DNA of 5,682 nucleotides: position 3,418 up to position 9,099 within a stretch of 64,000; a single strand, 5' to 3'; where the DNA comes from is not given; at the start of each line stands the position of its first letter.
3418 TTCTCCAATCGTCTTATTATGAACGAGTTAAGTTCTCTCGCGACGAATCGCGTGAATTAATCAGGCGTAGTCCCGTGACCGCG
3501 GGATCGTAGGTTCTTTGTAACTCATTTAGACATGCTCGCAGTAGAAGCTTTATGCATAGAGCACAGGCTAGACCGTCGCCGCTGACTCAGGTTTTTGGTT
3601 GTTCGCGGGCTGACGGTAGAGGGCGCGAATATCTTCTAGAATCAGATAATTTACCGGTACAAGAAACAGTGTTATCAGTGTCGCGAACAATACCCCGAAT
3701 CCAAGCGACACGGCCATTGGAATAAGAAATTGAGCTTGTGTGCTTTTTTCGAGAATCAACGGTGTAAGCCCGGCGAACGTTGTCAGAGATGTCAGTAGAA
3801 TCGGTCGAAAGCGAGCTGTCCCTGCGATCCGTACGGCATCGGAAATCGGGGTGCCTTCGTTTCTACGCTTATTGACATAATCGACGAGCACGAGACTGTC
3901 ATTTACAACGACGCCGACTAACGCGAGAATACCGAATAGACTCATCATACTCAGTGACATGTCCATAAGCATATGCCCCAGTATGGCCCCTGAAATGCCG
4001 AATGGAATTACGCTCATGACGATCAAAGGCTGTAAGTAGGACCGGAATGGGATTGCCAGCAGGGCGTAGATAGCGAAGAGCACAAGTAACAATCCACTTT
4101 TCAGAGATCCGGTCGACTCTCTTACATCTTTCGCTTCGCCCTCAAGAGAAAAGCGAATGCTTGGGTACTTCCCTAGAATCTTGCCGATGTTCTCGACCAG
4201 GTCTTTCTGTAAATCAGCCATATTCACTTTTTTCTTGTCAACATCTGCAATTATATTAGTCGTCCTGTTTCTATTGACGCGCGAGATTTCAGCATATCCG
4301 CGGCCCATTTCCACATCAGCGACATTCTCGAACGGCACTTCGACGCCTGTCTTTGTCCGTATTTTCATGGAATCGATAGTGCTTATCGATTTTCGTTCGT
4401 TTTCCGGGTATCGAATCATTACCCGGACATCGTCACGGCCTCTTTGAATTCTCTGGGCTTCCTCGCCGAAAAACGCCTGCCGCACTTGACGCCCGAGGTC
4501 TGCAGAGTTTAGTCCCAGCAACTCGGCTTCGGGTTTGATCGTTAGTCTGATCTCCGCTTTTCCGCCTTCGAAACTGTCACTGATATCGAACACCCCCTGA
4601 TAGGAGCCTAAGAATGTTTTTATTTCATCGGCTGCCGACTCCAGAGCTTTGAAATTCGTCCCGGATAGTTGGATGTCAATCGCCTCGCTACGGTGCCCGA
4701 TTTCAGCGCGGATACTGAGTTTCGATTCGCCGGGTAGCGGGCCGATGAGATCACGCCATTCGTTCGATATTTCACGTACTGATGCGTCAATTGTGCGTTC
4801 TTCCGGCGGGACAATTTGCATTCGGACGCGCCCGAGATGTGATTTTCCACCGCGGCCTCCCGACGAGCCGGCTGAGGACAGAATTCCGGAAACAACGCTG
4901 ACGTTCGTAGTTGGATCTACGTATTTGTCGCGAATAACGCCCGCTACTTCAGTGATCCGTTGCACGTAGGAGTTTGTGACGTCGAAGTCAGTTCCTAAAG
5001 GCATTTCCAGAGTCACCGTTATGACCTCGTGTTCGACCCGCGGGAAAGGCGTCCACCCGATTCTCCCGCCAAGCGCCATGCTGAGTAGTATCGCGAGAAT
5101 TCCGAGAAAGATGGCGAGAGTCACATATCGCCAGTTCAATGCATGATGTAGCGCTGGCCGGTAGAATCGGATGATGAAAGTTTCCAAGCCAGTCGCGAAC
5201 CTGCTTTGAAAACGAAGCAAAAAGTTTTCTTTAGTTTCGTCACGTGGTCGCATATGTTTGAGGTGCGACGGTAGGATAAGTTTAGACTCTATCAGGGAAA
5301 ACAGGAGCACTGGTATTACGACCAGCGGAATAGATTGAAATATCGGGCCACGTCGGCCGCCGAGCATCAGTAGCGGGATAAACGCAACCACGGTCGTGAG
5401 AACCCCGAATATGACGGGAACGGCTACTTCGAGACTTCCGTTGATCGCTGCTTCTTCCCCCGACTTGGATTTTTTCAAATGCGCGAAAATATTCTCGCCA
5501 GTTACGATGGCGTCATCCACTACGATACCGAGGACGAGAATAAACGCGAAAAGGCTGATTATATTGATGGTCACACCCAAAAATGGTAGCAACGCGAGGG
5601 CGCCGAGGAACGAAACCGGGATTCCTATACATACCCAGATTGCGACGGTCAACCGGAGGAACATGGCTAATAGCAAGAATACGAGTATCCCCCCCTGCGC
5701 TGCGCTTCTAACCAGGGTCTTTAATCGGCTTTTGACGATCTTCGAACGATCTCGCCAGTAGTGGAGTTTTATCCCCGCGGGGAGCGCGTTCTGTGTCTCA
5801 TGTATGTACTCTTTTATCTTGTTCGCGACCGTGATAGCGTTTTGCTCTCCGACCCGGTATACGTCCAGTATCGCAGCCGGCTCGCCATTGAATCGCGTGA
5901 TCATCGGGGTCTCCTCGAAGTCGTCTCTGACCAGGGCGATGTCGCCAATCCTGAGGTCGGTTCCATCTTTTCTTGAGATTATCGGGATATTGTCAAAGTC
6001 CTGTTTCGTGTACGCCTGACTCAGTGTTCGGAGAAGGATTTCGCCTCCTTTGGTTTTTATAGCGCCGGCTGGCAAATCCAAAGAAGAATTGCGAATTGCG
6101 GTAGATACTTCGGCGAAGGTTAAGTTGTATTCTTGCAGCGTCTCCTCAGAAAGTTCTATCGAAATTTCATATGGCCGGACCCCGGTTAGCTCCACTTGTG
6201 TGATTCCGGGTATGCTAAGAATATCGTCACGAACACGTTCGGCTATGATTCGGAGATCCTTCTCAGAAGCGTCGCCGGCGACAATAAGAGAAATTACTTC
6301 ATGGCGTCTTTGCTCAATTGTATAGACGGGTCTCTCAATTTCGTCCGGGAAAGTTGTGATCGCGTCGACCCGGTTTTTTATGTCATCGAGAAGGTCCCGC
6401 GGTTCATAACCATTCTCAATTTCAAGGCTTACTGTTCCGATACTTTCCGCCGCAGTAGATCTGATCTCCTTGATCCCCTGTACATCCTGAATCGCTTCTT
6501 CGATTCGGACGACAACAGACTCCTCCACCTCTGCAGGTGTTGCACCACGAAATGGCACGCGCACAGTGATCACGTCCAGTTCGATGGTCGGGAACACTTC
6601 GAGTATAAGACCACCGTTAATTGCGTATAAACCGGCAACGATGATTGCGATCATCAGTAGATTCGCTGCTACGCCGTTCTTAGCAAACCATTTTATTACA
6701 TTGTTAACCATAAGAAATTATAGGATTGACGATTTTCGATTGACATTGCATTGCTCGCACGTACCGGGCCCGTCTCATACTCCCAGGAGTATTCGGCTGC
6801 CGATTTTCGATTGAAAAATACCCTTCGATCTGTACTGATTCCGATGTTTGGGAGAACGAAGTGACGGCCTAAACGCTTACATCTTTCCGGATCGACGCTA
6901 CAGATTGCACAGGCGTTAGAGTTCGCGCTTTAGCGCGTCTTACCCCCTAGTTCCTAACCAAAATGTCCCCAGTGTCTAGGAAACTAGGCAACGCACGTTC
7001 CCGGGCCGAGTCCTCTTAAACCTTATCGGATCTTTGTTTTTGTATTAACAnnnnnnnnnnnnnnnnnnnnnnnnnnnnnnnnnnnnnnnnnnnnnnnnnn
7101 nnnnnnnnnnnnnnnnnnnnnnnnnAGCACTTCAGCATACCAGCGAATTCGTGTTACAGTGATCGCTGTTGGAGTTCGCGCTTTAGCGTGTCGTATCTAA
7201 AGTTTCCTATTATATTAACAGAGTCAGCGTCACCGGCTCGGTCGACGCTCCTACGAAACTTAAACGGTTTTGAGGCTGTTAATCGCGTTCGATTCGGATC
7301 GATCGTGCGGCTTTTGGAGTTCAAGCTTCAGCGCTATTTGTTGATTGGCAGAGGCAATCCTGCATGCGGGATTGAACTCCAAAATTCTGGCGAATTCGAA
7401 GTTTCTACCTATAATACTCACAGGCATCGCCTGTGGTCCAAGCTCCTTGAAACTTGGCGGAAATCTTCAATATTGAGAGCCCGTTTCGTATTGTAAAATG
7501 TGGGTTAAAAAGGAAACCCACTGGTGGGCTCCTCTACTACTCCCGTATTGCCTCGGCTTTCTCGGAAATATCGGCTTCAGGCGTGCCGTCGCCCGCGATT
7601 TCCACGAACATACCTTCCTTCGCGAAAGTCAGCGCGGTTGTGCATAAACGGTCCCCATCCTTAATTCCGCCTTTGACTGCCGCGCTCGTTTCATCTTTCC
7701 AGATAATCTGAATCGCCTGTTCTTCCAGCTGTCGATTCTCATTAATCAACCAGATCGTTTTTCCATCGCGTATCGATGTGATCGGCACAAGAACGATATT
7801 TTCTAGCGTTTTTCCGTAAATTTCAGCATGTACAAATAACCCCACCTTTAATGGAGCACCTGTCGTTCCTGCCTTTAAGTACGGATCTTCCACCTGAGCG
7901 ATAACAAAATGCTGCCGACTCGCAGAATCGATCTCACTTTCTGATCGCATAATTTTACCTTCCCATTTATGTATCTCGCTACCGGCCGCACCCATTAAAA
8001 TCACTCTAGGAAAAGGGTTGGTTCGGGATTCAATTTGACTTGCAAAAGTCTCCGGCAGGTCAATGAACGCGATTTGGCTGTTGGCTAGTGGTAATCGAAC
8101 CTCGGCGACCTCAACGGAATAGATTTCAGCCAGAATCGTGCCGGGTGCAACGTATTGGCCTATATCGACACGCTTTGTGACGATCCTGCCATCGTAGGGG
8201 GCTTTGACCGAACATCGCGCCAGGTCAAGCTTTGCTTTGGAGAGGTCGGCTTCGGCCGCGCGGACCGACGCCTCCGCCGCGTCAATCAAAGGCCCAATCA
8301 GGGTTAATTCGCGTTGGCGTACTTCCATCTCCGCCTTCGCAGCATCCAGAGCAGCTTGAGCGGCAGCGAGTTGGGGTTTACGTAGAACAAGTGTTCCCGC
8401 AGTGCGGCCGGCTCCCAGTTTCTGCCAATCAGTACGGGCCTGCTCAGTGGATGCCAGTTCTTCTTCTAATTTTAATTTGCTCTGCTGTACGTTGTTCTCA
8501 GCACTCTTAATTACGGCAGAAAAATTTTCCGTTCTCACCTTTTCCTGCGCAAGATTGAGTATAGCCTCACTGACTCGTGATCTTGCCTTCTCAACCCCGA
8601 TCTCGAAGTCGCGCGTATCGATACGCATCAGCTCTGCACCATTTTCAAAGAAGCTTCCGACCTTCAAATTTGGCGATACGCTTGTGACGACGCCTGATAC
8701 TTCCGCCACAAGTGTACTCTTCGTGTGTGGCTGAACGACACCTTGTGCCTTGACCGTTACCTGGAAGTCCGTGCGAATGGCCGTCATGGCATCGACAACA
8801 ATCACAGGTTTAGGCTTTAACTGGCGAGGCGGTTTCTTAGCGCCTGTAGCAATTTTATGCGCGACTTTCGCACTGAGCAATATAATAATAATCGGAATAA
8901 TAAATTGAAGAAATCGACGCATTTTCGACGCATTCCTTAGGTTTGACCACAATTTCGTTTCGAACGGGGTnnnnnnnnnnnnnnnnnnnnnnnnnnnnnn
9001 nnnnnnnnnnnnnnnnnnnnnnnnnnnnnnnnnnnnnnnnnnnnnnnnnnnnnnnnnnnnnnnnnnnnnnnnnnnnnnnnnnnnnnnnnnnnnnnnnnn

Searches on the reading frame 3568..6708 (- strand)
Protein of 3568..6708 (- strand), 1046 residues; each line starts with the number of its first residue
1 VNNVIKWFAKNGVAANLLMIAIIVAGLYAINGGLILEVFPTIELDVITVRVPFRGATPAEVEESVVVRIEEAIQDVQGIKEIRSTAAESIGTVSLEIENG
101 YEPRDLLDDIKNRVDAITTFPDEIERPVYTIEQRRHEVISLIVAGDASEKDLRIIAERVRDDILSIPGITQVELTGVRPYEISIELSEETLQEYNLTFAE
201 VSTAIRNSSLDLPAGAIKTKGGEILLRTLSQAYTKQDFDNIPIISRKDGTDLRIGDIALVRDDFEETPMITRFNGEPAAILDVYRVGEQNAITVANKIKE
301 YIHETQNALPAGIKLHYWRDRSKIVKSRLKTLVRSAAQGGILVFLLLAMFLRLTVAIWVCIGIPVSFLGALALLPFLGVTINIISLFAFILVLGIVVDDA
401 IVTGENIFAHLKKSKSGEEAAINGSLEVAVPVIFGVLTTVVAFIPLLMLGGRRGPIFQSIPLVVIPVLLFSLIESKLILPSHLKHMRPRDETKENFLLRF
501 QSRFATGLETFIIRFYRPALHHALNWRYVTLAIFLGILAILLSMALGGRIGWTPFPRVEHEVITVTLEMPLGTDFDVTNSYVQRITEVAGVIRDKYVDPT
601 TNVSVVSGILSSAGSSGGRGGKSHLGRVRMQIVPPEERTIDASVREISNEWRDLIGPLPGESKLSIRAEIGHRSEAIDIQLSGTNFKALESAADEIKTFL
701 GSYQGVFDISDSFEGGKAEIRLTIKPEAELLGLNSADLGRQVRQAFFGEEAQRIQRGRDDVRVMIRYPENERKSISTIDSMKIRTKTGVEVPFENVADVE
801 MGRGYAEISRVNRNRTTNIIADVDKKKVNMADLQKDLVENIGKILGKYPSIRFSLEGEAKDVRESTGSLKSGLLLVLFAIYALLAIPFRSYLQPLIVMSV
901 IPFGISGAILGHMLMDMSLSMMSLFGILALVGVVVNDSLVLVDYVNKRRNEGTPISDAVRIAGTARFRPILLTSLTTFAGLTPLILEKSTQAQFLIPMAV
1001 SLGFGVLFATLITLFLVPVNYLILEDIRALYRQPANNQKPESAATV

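Call 35: search_protein_families(library=pfam, proteins=[window:3568-6708:-], max_evalue=0.00001)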
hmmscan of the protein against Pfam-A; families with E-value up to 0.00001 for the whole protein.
window:3568-6708:- (1046 aa): 2 families
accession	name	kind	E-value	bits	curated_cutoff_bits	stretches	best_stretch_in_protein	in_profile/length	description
PF00873.25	ACR_tran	-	5.1e-177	591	28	1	5-1024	2-1020/1021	AcrB/AcrD/AcrF family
PF02355.23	SecD_SecF_C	-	3.6e-08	33.5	20.5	0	873-1015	37-177/189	Protein export membrane protein SecD/SecF, C-terminal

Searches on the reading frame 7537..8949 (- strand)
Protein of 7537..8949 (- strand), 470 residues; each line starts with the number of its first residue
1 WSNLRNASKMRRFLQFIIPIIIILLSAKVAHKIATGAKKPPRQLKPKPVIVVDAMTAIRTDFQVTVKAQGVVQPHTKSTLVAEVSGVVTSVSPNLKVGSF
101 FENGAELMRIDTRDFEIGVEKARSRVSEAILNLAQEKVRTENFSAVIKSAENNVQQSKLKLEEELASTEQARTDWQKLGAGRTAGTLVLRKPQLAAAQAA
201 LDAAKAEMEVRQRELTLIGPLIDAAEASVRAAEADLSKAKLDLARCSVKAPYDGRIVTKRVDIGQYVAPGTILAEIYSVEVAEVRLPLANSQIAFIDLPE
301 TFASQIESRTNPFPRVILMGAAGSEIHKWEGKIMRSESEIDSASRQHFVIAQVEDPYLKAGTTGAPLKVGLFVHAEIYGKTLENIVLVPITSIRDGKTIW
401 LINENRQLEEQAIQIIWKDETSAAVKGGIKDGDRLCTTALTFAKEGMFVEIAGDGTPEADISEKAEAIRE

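Call 35: search_protein_families(library=pfam, proteins=[window:7537-8949:-], max_evalue=0.00001)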
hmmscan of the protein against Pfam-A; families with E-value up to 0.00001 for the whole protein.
window:7537-8949:- (470 aa): 2 families
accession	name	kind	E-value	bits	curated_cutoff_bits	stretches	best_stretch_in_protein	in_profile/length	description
PF13437.12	HlyD_3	-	2.9e-13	50.9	22.2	1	248-370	2-106/106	HlyD family secretion protein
PF16576.10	HlyD_D23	-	3.6e-08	33.4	30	0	188-296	50-159/214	Barrel-sandwich domain of CusB or HlyD membrane-fusion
